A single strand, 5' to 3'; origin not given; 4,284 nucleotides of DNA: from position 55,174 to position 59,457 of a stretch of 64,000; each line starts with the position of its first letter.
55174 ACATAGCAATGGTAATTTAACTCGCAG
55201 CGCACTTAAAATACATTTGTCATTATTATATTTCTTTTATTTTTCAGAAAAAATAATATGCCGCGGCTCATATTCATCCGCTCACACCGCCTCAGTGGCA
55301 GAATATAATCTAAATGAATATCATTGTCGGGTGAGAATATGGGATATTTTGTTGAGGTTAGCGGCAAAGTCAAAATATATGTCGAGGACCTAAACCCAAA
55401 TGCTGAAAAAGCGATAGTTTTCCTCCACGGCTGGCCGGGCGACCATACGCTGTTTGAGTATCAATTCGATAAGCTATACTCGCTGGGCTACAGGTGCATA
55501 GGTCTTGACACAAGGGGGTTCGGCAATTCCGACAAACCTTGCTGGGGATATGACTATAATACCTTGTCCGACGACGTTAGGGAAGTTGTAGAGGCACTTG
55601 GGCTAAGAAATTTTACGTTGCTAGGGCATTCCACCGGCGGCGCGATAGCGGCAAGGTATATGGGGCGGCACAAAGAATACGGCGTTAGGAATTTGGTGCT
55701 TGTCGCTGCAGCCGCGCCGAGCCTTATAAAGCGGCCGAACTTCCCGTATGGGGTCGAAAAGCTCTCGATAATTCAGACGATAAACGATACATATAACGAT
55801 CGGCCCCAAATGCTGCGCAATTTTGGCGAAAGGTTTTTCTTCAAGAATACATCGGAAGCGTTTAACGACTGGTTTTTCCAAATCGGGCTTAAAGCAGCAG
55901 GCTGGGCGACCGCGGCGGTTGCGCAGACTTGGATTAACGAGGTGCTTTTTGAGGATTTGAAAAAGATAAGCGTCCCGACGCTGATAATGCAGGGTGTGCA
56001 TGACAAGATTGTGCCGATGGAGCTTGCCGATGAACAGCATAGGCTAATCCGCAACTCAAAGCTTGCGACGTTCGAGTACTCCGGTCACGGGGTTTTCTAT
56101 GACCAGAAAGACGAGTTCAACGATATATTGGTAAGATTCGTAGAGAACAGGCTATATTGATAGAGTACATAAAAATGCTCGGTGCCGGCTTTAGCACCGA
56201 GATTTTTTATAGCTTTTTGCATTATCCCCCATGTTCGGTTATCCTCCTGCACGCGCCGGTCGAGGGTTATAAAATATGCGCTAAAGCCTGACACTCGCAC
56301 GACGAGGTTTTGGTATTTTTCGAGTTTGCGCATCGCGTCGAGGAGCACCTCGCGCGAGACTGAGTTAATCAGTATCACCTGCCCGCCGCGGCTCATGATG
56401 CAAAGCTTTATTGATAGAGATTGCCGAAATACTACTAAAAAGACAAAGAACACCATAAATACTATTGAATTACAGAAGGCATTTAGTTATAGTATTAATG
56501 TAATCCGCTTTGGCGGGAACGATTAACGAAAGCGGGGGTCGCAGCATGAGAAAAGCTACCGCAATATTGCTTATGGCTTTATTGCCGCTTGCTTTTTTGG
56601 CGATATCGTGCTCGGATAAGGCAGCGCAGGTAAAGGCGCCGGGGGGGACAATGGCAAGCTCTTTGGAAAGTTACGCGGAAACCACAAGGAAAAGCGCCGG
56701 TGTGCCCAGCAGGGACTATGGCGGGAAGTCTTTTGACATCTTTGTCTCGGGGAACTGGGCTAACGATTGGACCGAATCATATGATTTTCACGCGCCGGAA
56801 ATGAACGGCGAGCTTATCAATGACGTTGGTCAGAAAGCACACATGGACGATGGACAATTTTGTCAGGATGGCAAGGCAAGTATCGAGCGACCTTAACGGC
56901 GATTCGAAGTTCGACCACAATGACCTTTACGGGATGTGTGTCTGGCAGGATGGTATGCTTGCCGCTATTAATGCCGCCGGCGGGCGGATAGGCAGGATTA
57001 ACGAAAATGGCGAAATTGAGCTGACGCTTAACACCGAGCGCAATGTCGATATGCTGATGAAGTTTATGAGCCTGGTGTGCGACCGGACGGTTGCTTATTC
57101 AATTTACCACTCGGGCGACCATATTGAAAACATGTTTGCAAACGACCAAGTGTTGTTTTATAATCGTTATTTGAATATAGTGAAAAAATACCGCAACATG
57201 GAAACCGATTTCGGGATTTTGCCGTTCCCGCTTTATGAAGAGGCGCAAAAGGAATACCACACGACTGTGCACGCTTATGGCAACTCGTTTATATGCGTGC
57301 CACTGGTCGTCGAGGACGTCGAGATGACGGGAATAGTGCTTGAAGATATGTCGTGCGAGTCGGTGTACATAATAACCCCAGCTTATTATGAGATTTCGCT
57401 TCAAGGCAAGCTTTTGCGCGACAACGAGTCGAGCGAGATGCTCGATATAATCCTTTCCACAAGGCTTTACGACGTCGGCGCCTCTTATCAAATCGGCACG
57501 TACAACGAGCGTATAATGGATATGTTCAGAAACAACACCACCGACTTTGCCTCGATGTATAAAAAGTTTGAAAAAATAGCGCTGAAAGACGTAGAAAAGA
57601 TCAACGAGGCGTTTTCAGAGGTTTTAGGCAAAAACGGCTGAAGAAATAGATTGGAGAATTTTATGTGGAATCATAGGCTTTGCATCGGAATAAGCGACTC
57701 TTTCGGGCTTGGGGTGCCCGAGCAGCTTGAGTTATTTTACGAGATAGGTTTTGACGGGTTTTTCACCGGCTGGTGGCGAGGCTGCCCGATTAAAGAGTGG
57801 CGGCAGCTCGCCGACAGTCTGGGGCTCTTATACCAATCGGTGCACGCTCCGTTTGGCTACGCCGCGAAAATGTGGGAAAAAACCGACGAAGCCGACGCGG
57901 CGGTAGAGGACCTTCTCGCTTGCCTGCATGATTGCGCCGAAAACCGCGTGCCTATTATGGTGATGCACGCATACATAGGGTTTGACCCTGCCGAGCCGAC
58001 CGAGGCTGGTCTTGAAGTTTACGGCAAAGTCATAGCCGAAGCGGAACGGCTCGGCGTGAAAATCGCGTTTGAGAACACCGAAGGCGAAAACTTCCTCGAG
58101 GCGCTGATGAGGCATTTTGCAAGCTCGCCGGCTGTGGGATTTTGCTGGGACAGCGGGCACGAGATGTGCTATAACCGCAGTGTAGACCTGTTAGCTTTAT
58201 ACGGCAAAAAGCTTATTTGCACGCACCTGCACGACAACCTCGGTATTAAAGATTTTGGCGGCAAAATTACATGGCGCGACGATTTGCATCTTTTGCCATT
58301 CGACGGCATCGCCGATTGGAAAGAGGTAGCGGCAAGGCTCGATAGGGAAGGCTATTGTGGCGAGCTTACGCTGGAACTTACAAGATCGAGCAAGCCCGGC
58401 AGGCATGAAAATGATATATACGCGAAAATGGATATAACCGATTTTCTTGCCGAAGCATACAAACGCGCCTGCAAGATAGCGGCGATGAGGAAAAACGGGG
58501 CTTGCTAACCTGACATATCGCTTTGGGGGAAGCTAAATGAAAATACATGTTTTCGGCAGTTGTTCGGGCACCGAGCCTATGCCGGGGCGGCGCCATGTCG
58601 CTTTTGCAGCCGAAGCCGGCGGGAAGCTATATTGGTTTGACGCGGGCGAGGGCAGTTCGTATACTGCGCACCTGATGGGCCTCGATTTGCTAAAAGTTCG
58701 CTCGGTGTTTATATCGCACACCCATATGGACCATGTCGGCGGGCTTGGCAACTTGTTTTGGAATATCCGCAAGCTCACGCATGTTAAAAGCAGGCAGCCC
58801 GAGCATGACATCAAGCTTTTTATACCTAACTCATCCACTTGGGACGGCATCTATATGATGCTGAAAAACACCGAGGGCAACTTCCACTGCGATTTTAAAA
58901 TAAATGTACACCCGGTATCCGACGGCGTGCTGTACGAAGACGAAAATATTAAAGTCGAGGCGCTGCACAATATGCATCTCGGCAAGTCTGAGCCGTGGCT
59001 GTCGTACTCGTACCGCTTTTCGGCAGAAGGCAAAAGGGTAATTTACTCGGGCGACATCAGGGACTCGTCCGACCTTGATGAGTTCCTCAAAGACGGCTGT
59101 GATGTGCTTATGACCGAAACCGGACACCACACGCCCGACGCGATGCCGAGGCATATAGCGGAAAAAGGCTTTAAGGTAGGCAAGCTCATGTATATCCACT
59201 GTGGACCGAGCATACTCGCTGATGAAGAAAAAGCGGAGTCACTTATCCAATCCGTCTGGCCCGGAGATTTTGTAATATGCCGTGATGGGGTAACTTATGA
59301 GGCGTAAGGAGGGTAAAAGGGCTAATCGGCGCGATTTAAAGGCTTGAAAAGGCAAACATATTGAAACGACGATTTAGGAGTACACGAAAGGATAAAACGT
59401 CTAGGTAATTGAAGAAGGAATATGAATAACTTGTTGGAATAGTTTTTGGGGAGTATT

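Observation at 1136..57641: Eight paralogous lipoprotein SBPs with no cognate permease or ATPase genes, each next to a cytoplasmic glycan-processing enzyme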

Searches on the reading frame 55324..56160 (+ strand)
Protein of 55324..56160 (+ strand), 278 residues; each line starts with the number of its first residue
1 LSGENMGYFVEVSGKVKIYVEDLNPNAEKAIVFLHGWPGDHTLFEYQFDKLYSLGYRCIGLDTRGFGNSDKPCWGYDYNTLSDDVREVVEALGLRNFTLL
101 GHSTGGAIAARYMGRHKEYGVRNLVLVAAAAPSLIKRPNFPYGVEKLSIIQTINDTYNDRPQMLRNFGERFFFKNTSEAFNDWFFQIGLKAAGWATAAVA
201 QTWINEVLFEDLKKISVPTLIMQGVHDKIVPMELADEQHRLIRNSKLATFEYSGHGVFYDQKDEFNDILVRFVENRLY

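Call 14: search_protein_families(library=pfam, proteins=[window:55324-56160:+], max_evalue=0.01)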
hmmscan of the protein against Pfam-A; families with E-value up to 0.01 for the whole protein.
window:55324-56160:+ (278 aa): 12 families
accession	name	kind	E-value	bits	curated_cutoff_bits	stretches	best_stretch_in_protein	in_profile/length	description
PF00561.26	Abhydrolase_1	-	2.1e-31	109.9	25.8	1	30-260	2-243/245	alpha/beta hydrolase fold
PF12697.13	Abhydrolase_6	-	9.7e-24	85.7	26.3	1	31-267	1-216/217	Alpha/beta hydrolase family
PF12146.15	Hydrolase_4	-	1.3e-21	77.5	27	2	26-131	2-111/239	Serine aminopeptidase, S33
PF12048.14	DUF3530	-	4.6e-06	26.6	29.8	1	92-157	192-255/310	Protein of unknown function (DUF3530)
PF08386.16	Abhydrolase_4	-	8e-06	26.4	21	1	192-272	16-90/103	TAP-like protein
PF12695.13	Abhydrolase_5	-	9.8e-06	25.9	27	1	83-130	44-90/164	Alpha/beta hydrolase family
PF03959.19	FSH1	-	0.00022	21.4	21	0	84-250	91-195/211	Serine hydrolase (FSH1)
PF06342.18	DUF1057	-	0.0004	20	21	1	19-119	25-128/297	Alpha/beta hydrolase of unknown function (DUF1057)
PF20408.4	Abhydrolase_11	-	0.0035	17.5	27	0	208-256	119-166/193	Alpha/beta hydrolase domain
PF07819.20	PGAP1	-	0.0049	17.1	24.3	0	97-258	93-208/233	PGAP1-like alpha/beta domain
PF00326.27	Peptidase_S9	-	0.0079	16.1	22.6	0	213-262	141-194/213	Prolyl oligopeptidase family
PF01764.32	Lipase_3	-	0.0092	16.3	22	0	78-110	46-78/140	Lipase (class 3)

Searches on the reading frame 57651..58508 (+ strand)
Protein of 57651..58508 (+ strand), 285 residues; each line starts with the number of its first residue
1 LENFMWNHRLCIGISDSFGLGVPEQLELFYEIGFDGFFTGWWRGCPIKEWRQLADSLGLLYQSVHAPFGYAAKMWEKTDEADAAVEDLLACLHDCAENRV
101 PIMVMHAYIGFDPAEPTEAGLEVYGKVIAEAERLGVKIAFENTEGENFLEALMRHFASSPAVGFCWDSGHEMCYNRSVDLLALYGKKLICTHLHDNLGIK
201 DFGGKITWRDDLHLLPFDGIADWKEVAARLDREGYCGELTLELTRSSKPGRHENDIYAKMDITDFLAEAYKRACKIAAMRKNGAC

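Call 14: search_protein_families(library=pfam, proteins=[window:57651-58508:+], max_evalue=0.01)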
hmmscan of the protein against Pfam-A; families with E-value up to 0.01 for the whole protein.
window:57651-58508:+ (285 aa): 1 family
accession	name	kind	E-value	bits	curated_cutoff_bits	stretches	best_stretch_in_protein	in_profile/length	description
PF01261.30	AP_endonuc_2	-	7.1e-23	82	31.1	1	31-253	6-235/249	Xylose isomerase-like TIM barrel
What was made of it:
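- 57651..59307 (+): Xylose-isomerase-like TIM barrel gene followed by an MBL-fold gene, downstream of paralogue 8. Call 14.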

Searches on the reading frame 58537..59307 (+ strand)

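Call 14: search_protein_families(library=pfam, proteins=[window:58537-59307:+], max_evalue=0.01)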
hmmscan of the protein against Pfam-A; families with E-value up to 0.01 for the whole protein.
window:58537-59307:+ (256 aa): 3 families
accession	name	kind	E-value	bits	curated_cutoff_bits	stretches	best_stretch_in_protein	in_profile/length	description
PF12706.13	Lactamase_B_2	-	8.5e-12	45.5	27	1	50-206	27-175/200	Beta-lactamase superfamily domain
PF00753.33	Lactamase_B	-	3.9e-08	33.9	22.7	1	26-73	12-63/196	Metallo-beta-lactamase superfamily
PF13483.12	Lactamase_B_3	-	0.0052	17.2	24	0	53-197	36-135/160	Beta-lactamase superfamily domain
